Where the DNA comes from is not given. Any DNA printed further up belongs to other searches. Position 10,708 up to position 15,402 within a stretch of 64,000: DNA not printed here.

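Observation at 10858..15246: One ~1460-aa phage protein combining C5-MTase, ASCH, ParB-like, TGT/DpdA-like and Dam-like domains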

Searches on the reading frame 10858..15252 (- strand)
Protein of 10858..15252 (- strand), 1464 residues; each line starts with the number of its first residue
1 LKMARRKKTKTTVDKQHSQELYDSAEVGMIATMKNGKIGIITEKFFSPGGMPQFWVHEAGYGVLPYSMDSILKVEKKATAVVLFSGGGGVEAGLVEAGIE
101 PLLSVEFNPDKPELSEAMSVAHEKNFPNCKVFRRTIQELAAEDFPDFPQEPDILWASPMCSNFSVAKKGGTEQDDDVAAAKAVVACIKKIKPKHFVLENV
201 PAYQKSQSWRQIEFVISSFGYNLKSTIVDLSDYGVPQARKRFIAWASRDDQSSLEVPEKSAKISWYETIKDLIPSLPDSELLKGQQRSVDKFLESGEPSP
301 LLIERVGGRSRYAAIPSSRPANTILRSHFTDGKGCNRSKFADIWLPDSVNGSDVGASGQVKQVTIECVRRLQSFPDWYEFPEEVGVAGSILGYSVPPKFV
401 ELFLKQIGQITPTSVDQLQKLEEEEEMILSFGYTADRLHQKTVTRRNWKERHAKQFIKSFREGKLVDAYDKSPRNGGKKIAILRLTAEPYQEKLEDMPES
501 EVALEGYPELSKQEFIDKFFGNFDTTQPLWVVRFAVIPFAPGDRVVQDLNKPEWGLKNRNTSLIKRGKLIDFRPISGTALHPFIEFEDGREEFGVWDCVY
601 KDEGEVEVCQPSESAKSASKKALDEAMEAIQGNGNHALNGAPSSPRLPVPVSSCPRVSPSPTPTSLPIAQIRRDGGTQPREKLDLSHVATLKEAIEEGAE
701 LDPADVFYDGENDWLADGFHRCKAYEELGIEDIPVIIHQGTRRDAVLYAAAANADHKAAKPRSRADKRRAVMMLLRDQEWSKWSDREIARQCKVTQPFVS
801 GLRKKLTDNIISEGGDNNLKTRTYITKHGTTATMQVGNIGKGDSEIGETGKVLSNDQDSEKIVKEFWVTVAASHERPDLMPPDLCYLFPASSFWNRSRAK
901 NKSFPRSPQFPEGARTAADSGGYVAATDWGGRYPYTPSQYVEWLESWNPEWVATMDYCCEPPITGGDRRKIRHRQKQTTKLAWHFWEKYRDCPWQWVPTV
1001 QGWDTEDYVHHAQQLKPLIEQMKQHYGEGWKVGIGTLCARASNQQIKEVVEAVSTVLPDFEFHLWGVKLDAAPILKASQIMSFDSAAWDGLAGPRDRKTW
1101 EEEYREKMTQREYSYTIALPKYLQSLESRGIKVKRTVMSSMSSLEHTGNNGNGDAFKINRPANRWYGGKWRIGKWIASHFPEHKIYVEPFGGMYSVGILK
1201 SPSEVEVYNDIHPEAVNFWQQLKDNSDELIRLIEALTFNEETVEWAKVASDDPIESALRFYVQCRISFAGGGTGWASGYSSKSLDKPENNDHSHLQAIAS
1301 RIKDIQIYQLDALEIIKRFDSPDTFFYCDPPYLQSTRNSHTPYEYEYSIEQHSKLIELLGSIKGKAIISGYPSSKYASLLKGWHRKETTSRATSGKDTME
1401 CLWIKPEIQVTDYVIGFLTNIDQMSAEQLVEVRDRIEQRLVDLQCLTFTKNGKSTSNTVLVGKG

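Call 3: search_protein_families(library=pfam, proteins=[window:10858-15252:-], max_evalue=0.1)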
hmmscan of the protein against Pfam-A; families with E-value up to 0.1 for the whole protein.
window:10858-15252:- (1464 aa): 6 families
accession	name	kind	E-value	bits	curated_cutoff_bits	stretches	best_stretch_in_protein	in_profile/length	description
PF00145.23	DNA_methylase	-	1.8e-33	116.8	22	1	83-408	6-323/324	C-5 cytosine-specific DNA methylase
PF02086.21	MethyltransfD12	-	1.1e-23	84.7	22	1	1165-1377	1-236/253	D12 class N6 adenine-specific DNA methyltransferase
PF23859.1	DpdA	-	5.3e-10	39.2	27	1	914-1070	41-200/291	DeoxyPurine in DNA protein A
PF02195.25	ParB_N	-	0.0071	16.8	26.3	1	666-744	6-84/95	ParB N-terminal domain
PF13384.12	HTH_23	-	0.042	14.1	24.6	0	766-805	4-40/50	Homeodomain-like domain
PF13744.12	HTH_37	-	0.054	13.7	27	0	780-806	29-55/80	Helix-turn-helix domain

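Call 4: search_protein_families(library=phrogs, proteins=[window:10858-15252:-], max_evalue=0.01)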
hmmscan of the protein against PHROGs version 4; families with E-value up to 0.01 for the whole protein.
window:10858-15252:- (1464 aa): 17 families
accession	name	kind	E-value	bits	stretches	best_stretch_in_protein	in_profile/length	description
phrog_56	-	other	4.7e-66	225.4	1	1161-1411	63-328/647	DNA methyltransferase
phrog_116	-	other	8.9e-49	167.5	1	73-460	203-542/779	DNA methyltransferase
phrog_1996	-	other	1.5e-27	97.4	1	1290-1406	22-141/150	DNA methyltransferase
phrog_363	-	other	3.2e-27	96.5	1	75-285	51-239/327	DNA methyltransferase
phrog_11705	-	unknown function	5.1e-18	66.5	1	428-536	3-123/144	-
phrog_1033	-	DNA, RNA and nucleotide metabolism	9.9e-16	59.4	1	666-802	36-172/334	ParB-like partition protein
phrog_23217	-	unknown function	4.3e-15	56.8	1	1163-1262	7-108/109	-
phrog_1279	-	moron, auxiliary metabolic gene and host takeover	3.4e-14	53.7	1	914-1089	41-218/260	queuine tRNA-ribosyltransferase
phrog_13242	-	unknown function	2.7e-11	44.1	1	1167-1335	33-200/450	-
phrog_5999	-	other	9.2e-09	36.3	1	78-175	3-93/109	DNA methyltransferase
phrog_36001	-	unknown function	2e-06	27.3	1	186-254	497-569/715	-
phrog_757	-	other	3.1e-06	27.4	1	73-221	10-148/247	DNA methyltransferase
phrog_3131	-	unknown function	7.9e-06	26.5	1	690-743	90-143/266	-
phrog_3264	-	DNA, RNA and nucleotide metabolism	0.00036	21.3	1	664-747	50-132/337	ParB-like partition protein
phrog_17439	-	unknown function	0.001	19.5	1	691-807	43-156/240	-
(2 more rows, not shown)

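Call 6: search_dna_similar(query=window:10858-15252:-, collection=phages, mode=protein, max_rows=30)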
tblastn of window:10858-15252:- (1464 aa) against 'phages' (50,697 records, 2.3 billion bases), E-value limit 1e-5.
Records with a match: 376; places in all: 381; records where one place covers at least 80% of the query: 0.
Best place of each record, by identity: <60% 376.
By first word of the organism name: Synechococcus 51; Mycobacterium 48; Burkholderia 28; Bacteriophage 22; Vibrio 21; Pseudomonas 16; Klebsiella 14; Campylobacter 12; Thermus 10; Caudoviricetes 9; and 55 more.
By host as written in the record: - 105; Mycobacterium smegmatis mc2 155 32; Burkholderia sp. 16; Klebsiella pneumoniae 12; Brevibacillus laterosporus 9; Helicobacter heilmannii 6; Mycobacterium smegmatis mc#155 6; Yersinia enterocolitica 5; and 127 more.
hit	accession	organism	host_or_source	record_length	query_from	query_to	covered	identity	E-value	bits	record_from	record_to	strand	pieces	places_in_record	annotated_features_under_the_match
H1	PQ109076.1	Thermus phage Lalka27a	Thermus thermophilus HB27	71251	1152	1410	18%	38.1%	1e-38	165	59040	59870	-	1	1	DNMT | hypothetical protein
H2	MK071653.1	Meiothermus phage MMP7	Meiothermus sp.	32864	1160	1406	17%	39.9%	1e-46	191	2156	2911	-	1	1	DNA adenine methylase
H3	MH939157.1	Meiothermus phage MMP17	Meiothermus sp.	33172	1160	1406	17%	39.9%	1e-46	191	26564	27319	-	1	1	D12 class N6 adenine-specific DNA methyltransferase | serine protease-like protein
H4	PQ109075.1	Thermus phage Lalka8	Thermus thermophilus HB8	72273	1152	1409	18%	37.5%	7e-41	172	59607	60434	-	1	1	DNMT | hypothetical protein (x2)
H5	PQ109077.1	Thermus phage Lalka27b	Thermus thermophilus HB27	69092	1152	1409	18%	37.2%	3e-40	170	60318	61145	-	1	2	DNMT | hypothetical protein (x2)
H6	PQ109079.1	Thermus phage Cumys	Thermus thermophilus HB8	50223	1158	1408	17%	38.1%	4e-41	173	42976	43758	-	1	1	DNMT | hypothetical protein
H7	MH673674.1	Thermus phage phiMa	Thermus thermophilus HB8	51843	1148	1408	18%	36.1%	1e-40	171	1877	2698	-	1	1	hypothetical protein (x2)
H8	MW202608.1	Caudoviricetes sp.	Manatee Spring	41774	1157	1409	17%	37.3%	1e-40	171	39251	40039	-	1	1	DNA adenine methylase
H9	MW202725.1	Caudoviricetes sp.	Manatee Spring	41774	1157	1409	17%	37.3%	1e-40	171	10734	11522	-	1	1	DNA adenine methylase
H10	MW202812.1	Caudoviricetes sp.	Manatee Spring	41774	1157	1409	17%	37.3%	1e-40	171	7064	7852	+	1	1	DNA adenine methylase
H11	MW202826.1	Caudoviricetes sp.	Manatee Spring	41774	1157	1409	17%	37.3%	1e-40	171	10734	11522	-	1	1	DNA adenine methylase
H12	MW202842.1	Caudoviricetes sp.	Manatee Spring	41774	1157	1409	17%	37.3%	1e-40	171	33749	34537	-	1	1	DNA adenine methylase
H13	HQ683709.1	Planktothrix phage PaV-LD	Planktothrix agardhii HAB637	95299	112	417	21%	29.9%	4e-26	124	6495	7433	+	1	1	site-specific DNA methylase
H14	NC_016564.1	Planktothrix phage PaV-LD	Planktothrix agardhii HAB637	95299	112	417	21%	29.9%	4e-26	124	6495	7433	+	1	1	DNA methyltransferase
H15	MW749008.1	Hafnia phage vB_HpaM_Meifeng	Hafnia paralvei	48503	1151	1409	18%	35.0%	9e-39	165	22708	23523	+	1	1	putative DNA adenine methylase | hypothetical protein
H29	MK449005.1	Streptococcus phage Javan74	Streptococcus anginosus J4211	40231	1164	1410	17%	34.9%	1e-30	138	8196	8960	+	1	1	methyltransferase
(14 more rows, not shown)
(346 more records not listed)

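Call 7: find_homologous_proteins(query=window:10858-15252:-, max_evalue=1e-10)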
Query window:10858-15252:- (1464 aa): 28 proteins with E <= 1e-10 among 8000 candidates.
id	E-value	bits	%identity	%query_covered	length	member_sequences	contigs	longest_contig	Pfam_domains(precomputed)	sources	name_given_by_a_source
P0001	0.0e+0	2353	99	44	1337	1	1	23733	PF00145.24,PF02086.22,PF05869.17,PF02195.27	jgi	-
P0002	0.0e+0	1999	78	44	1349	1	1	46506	PF00145.24,PF02086.22,PF05869.17,PF02195.27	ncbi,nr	ncbi:MAG: ParB N-terminal domain-containing protein [Symploca sp. SIO2C1]|nr:ParB N-terminal domain-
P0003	0.0e+0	1967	81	22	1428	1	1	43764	PF00145.24,PF02086.22,PF05869.17,PF02195.27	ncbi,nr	ncbi:MAG: ParB N-terminal domain-containing protein [Symploca sp. SIO2G7]|nr:ParB N-terminal domain-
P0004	0.0e+0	1636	64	23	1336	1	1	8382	PF00145.24,PF23859.1,PF02086.22,PF02195.27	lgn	-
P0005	0.0e+0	1511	64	33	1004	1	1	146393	PF00145.24,PF02086.22,PF02195.27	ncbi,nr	ncbi:MAG: ParB N-terminal domain-containing protein [Symploca sp. SIO2C1]|nr:ParB N-terminal domain-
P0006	0.0e+0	1301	61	28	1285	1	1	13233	PF00145.24,PF02086.22,PF02195.27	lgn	-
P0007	0.0e+0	1272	69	37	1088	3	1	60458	PF00145.24,PF05869.17,PF02195.27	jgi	-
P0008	0.0e+0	1180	63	24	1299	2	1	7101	PF00145.24,PF02086.22,PF05869.17,PF02195.27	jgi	-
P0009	0.0e+0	1174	68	21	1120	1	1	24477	PF00145.24,PF02086.22,PF02195.27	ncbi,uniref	ncbi:DNA cytosine methyltransferase [Coleofasciculus sp.]|uniref:DNA cytosine methyltransferase n=1 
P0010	5.1e-298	1010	70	29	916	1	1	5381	PF00145.24,PF05869.17,PF02195.27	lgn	-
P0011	1.9e-273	929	57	36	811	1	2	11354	PF00145.24,PF02195.27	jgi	-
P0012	5.3e-253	861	49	37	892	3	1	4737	PF00145.24,PF02195.27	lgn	-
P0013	2.0e-235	803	52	28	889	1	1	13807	PF00145.24,PF02195.27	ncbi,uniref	ncbi:DNA cytosine methyltransferase [Coleofasciculus sp.]|uniref:DNA cytosine methyltransferase n=1 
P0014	3.9e-221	755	42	27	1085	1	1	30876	PF00145.24,PF02086.22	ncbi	-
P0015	5.0e-199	682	50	28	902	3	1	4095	PF00145.24,PF02195.27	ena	-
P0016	7.1e-113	397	46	25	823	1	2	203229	PF00145.24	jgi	jgi:DNA (cytosine-5)-methyltransferase 1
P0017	2.7e-111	391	46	25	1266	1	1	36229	PF00145.24,PF13392.13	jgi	jgi:site-specific DNA-cytosine methylase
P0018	3.0e-107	378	53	23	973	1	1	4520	PF00145.24,PF02086.22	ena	-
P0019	2.0e-104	369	45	23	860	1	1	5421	PF00145.24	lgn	-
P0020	2.3e-99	352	43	22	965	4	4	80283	PF00145.24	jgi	jgi:DNA (cytosine-5)-methyltransferase 1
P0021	7.0e-98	347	44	23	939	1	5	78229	PF00145.24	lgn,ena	-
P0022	4.0e-94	334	48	24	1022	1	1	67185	PF00145.24,PF05869.17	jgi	jgi:DNA (cytosine-5)-methyltransferase 1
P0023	3.0e-85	305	48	22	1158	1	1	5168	PF00145.24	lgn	-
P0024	4.0e-54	202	38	21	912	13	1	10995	PF00145.24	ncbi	-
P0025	1.6e-51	193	38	20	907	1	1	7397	PF00145.24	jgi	jgi:DNA (cytosine-5)-methyltransferase 1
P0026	5.3e-26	109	26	23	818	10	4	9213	PF00145.24,PF01381.29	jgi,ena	jgi:DNA (cytosine-5)-methyltransferase 1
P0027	1.8e-24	104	28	12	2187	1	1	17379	PF00145.24,PF17338.9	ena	-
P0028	5.6e-15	72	29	12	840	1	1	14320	PF00145.24,PF09445.17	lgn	-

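Call 18: search_protein_families(library=ncbifam, proteins=[window:10858-15252:-], max_evalue=0.1)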
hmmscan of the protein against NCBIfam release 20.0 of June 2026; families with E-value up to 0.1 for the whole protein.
window:10858-15252:- (1464 aa): 6 families
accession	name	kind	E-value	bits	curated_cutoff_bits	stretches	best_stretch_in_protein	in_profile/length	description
TIGR00675.1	dcm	superfamily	9.5e-29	101.1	100.65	1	82-406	3-328/329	DNA (cytosine-5-)-methyltransferase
TIGR00571.1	dam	subfamily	1.7e-20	73.8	114.85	1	1160-1383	2-239/267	Dam family site-specific DNA-(adenine-N6)-methyltransferase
NF008152.0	PRK10904.1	equivalog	1.2e-08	34.7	441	1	1157-1387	2-240/271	adenine-specific DNA-methyltransferase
NF041059.1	DpdA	equivalog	2.1e-07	30.1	200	1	966-1087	143-258/406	tRNA-guanine transglycosylase DpdA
TIGR04285.1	nucleoid_noc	exception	0.0011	18.4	315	1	665-745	4-83/255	nucleoid occlusion protein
TIGR00180.1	parB_part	domain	0.068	12.9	58.45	0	676-767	17-111/186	ParB/RepB/Spo0J family partition protein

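Call 52: find_encoding_contigs(protein=P0004, flank=6000, max_places=2)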
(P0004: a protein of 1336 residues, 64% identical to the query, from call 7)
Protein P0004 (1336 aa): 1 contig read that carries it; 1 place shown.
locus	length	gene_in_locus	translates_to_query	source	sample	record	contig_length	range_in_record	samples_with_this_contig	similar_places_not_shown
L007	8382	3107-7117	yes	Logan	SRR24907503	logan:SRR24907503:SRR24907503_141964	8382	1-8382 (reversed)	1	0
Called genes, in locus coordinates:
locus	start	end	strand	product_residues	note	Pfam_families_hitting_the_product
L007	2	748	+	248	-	?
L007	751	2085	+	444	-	PF00772:DnaB, PF13481:AAA_25, PF03796:DnaB_C, PF06745:ATPase (weak)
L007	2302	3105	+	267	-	PF07505:DUF5131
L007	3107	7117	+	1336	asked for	PF00145:DNA_methylase, PF23859:DpdA, PF02195:ParB_N, PF02086:MethyltransfD12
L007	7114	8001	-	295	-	PF03432:Relaxase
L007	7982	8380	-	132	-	?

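Call 60: find_encoding_contigs(protein=window:10858-15246:-, flank=3000, max_places=4)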
Protein window:10858-15246:- (1462 aa): no gene with exactly this product is on record in the collection.

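Call 63: search_protein_families(library=pfam, proteins=[L007:2302-3105:+], max_evalue=0.01)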
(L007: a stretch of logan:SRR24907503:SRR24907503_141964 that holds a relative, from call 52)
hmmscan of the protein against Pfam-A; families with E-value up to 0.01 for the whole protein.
L007:2302-3105:+ (267 aa): 1 family
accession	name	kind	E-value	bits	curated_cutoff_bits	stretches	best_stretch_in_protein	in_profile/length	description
PF07505.17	DUF5131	-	1.7e-59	201.7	28.9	1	2-234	2-217/243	Protein of unknown function (DUF5131)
